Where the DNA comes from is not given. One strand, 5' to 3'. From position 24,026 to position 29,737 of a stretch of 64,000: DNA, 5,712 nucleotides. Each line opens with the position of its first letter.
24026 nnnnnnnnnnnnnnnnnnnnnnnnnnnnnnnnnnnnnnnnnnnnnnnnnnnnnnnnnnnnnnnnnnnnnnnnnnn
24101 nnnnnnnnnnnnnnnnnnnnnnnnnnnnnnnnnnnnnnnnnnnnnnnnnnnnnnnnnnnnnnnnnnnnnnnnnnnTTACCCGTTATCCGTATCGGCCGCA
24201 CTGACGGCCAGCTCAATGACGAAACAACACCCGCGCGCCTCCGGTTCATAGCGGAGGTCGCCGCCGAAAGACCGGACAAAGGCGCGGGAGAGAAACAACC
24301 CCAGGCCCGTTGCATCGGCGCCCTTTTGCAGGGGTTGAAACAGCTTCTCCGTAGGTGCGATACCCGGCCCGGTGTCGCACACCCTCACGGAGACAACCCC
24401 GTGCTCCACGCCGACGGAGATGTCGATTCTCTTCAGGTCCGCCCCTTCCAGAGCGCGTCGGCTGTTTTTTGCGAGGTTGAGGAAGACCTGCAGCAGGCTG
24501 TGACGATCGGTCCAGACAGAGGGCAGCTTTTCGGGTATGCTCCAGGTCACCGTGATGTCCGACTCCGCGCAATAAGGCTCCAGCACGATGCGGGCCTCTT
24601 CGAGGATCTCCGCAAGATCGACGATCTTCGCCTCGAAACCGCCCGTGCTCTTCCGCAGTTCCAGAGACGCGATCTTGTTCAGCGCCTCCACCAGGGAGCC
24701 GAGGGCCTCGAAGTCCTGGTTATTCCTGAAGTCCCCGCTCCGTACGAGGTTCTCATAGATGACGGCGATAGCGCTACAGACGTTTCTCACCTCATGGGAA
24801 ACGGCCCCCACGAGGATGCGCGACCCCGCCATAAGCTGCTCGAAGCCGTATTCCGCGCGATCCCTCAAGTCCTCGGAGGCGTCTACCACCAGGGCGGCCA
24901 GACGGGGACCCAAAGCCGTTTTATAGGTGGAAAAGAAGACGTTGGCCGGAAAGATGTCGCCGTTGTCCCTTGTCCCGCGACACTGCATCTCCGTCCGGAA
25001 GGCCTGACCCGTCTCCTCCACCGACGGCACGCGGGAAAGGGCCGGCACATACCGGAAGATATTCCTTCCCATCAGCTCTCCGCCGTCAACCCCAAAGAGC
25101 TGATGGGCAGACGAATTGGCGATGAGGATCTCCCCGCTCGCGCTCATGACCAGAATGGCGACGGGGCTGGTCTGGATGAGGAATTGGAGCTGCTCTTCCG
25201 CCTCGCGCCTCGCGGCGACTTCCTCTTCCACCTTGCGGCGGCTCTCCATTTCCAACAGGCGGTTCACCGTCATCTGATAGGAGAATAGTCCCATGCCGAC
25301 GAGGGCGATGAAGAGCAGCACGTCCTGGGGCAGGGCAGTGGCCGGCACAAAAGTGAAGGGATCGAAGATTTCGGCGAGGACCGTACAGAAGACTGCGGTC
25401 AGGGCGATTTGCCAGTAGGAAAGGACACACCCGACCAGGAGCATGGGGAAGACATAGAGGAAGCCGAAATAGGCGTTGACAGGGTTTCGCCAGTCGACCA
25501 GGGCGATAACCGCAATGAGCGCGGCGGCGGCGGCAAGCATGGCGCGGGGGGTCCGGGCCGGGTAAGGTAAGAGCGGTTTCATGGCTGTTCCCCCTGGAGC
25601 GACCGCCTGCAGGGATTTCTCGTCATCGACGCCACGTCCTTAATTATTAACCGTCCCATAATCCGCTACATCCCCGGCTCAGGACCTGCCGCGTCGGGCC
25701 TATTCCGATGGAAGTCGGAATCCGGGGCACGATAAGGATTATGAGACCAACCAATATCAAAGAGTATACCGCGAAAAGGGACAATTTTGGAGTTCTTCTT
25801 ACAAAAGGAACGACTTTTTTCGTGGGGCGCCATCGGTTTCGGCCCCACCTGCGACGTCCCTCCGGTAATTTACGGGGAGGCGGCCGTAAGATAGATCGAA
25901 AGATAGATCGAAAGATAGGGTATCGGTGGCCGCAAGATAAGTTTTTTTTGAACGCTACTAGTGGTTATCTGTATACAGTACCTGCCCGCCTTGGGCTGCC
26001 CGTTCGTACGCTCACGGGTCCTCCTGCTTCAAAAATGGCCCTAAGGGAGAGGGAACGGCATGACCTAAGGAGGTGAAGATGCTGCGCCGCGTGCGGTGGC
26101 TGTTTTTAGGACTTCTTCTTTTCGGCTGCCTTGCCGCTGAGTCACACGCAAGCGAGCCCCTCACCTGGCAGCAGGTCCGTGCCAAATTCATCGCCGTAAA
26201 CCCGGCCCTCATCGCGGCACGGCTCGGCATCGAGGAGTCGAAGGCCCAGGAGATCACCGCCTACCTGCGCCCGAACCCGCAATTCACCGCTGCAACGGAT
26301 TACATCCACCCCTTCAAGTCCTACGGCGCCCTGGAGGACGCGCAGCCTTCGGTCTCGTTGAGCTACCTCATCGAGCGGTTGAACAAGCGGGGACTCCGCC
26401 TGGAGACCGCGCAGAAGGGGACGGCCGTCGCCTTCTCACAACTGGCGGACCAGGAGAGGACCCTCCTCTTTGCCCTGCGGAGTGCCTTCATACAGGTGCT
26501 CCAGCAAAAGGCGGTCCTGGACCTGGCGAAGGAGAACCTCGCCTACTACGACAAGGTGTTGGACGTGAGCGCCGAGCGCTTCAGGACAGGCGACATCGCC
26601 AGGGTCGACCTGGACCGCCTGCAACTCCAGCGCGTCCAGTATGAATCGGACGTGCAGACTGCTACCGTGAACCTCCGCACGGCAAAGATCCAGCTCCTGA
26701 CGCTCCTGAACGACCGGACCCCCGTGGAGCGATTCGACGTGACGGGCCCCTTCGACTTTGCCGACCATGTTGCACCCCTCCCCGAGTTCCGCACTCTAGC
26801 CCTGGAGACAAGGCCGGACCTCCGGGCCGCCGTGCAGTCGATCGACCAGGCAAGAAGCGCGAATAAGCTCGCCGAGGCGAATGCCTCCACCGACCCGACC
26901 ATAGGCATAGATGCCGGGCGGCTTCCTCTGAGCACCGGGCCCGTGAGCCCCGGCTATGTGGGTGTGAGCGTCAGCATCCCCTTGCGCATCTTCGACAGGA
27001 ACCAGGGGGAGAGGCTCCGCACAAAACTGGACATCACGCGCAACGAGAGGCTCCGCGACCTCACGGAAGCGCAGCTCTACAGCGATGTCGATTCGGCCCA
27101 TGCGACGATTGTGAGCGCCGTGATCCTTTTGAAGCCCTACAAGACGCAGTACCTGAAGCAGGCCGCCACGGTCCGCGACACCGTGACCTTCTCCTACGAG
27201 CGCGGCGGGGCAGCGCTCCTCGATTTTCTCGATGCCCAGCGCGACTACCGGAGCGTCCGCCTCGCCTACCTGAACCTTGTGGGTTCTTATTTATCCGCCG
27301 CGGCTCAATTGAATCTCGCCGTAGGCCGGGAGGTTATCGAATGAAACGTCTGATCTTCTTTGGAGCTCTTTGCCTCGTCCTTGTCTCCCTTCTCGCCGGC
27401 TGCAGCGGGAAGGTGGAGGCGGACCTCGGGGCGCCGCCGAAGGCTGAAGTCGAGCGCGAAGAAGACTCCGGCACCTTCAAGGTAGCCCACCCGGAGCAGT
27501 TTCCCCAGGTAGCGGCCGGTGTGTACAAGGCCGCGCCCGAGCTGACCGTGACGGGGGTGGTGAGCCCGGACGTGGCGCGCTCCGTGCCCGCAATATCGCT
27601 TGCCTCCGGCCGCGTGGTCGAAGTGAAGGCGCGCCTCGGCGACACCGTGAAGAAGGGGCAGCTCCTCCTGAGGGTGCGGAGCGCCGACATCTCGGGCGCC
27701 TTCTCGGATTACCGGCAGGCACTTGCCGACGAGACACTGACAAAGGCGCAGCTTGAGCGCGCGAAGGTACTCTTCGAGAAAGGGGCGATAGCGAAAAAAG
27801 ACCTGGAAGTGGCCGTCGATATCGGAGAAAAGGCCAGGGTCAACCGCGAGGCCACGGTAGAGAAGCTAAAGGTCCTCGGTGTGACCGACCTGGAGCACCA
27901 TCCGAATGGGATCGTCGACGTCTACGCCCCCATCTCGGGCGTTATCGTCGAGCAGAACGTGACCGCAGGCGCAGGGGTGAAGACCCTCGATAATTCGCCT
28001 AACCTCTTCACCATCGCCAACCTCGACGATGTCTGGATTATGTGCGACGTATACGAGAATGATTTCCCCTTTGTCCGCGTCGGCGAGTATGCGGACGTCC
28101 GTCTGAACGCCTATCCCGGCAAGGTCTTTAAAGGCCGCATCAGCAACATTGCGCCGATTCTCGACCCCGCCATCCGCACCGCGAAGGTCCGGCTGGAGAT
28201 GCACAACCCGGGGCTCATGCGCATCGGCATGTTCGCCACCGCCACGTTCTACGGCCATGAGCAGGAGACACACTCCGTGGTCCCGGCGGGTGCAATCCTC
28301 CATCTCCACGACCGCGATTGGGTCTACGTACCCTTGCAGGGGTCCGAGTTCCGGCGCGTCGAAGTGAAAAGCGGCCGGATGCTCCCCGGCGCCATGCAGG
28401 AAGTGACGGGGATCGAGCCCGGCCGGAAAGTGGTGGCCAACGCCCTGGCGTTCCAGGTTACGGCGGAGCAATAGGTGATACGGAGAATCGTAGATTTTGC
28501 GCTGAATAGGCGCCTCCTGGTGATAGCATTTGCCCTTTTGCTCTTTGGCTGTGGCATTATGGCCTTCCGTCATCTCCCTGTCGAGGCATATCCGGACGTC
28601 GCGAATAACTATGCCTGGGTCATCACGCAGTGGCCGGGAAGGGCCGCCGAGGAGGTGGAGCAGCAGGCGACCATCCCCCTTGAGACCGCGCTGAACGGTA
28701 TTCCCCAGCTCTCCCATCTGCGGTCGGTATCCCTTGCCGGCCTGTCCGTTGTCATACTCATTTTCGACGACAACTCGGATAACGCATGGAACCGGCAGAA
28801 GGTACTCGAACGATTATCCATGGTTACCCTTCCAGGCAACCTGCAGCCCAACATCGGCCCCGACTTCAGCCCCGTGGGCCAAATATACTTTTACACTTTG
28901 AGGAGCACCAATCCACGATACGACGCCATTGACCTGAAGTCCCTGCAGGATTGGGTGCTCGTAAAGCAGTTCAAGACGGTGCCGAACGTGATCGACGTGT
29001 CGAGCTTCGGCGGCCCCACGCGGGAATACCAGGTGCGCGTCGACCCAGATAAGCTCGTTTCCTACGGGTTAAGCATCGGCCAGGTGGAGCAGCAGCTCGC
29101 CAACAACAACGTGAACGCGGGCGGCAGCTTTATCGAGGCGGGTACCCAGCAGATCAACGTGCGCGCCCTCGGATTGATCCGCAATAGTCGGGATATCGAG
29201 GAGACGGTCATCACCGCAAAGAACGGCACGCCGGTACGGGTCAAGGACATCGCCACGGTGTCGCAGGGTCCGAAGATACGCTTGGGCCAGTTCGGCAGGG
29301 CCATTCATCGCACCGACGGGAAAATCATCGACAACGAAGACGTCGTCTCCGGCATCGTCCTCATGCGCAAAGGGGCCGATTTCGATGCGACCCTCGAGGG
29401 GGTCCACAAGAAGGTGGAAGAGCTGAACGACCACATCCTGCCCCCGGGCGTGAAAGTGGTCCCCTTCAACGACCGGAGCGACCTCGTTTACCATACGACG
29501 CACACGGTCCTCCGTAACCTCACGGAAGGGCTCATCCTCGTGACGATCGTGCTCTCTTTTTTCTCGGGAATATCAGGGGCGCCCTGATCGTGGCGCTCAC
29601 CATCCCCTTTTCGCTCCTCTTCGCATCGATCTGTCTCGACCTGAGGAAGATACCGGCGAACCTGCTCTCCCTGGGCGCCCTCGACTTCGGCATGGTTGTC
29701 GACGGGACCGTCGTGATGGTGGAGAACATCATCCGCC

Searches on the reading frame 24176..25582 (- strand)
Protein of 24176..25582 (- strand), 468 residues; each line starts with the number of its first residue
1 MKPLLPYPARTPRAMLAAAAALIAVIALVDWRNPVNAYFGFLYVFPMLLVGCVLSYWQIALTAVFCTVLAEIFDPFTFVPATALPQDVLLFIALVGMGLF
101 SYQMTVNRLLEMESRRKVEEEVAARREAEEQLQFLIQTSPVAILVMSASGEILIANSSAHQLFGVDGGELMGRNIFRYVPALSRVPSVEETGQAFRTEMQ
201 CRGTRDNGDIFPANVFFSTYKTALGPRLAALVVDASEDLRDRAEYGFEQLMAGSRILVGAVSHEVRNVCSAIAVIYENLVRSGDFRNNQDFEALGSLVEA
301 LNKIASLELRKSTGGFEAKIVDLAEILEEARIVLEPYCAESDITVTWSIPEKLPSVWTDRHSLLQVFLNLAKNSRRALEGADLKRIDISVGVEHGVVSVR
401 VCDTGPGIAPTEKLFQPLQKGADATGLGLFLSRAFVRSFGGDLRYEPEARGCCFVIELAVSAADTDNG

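Call 50: search_protein_families(library=pfam, proteins=[window:24176-25582:-], max_evalue=0.00001)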
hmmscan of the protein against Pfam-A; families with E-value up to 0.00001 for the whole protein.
window:24176-25582:- (468 aa): 3 families
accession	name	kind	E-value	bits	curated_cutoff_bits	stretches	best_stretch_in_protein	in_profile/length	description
PF02518.31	HATPase_c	-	6e-15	56.1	26.4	1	359-459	2-108/111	Histidine kinase-, DNA gyrase B-, and HSP90-like ATPase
PF00989.32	PAS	-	2.1e-10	41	22.6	1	130-211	1-87/113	PAS fold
PF13426.13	PAS_9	-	1.9e-07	31.7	27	1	140-235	1-101/103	PAS domain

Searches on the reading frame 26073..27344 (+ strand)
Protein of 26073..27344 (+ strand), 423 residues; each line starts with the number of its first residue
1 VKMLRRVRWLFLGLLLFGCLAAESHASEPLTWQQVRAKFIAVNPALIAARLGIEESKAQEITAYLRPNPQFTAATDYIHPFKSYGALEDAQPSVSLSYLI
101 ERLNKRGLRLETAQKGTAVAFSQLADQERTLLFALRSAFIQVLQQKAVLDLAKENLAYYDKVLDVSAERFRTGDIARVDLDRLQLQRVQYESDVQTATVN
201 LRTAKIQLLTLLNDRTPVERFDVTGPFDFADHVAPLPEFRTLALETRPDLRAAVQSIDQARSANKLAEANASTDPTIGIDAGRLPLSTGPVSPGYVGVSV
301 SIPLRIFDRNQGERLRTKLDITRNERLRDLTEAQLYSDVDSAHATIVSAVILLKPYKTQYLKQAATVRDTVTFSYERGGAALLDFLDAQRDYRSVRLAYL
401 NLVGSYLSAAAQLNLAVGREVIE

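Call 50: search_protein_families(library=pfam, proteins=[window:26073-27344:+], max_evalue=0.00001)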
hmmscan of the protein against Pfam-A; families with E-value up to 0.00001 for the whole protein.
window:26073-27344:+ (423 aa): 1 family
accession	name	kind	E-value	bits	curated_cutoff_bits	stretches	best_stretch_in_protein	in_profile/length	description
PF02321.23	OEP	-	7.9e-41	140.3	22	2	237-418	2-187/187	Outer membrane efflux protein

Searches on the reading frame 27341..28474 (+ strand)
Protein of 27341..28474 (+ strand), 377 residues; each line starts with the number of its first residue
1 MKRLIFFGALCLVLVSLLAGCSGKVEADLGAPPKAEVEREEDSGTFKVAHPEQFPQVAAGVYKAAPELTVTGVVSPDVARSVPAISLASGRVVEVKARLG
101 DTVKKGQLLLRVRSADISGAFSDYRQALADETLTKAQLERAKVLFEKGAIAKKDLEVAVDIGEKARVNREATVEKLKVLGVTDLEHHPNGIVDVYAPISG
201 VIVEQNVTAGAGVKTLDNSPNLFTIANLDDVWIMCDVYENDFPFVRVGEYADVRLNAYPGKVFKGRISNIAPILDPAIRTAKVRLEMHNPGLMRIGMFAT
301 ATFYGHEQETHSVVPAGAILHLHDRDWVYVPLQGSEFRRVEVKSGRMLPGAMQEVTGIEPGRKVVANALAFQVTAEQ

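Call 50: search_protein_families(library=pfam, proteins=[window:27341-28474:+], max_evalue=0.00001)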
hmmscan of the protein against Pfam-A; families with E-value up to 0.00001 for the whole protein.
window:27341-28474:+ (377 aa): 2 families
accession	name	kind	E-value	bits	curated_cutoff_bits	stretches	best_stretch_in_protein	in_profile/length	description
PF16576.10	HlyD_D23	-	1.1e-42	146.1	30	1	65-299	3-214/214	Barrel-sandwich domain of CusB or HlyD membrane-fusion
PF13437.12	HlyD_3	-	1.4e-15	58.4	22.2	1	194-290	2-96/106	HlyD family secretion protein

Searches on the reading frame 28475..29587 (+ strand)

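Call 50: search_protein_families(library=pfam, proteins=[window:28475-29587:+], max_evalue=0.00001)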
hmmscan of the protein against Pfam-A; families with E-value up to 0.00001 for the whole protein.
window:28475-29587:+ (370 aa): 1 family
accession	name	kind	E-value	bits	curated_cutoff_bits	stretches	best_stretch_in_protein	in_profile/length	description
PF00873.25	ACR_tran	-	1.2e-75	255.5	28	1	5-363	1-351/1021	AcrB/AcrD/AcrF family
